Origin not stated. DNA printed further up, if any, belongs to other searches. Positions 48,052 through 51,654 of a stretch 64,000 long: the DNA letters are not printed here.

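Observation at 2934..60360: Window-wide family of long intergenic hairpins whose arms are built from 6-8 nt degenerate tandem units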

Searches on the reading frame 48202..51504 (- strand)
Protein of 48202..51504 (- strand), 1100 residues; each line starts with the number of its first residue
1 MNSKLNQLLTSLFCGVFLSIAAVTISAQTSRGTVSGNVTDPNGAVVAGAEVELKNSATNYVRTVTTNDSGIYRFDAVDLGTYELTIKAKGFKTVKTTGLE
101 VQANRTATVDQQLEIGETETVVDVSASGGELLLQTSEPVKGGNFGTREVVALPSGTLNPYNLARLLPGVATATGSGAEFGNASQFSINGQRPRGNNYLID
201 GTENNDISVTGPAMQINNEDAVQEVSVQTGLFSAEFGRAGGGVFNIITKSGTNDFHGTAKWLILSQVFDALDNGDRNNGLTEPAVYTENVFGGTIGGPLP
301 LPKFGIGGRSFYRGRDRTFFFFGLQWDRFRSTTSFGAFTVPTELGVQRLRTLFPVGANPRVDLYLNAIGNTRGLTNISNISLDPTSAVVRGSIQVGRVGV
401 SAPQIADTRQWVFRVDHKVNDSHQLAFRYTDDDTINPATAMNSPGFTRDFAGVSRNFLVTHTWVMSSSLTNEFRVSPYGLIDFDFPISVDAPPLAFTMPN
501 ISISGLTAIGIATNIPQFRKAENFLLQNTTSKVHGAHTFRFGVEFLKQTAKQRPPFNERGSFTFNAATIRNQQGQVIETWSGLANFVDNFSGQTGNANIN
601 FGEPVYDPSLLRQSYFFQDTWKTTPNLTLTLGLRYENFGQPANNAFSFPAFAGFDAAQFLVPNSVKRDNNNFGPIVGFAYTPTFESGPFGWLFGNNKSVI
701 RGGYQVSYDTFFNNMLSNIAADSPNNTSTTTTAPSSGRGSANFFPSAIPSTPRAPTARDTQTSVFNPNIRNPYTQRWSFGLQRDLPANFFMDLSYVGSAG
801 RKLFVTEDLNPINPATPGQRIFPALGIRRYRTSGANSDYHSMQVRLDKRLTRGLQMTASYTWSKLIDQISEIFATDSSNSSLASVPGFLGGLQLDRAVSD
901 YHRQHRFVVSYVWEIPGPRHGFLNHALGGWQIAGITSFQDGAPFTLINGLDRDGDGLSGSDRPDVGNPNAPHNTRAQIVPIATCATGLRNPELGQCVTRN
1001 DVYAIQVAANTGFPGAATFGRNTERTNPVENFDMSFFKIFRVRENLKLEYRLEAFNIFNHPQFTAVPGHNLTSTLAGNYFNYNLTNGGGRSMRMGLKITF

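Call 11: search_protein_families(library=ncbifam, proteins=[window:48202-51504:-])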
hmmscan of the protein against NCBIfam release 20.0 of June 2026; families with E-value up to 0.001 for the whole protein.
window:48202-51504:- (1100 aa): 3 families
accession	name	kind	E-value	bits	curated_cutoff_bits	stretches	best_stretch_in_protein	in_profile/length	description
NF058648.1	ECF_sub_HI1622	equivalog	0.00043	20.3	100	1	22-88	15-82/180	NikL family nickel/cobalt ECF transporter subunit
NF010048.1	PRK13524.1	subfamily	0.00062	18.3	493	0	164-260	79-187/744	FepA family TonB-dependent siderophore receptor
NF041535.1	TonB_rec_PqqU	equivalog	0.00075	17.9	1200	0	219-253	100-134/676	TonB-dependent receptor PqqU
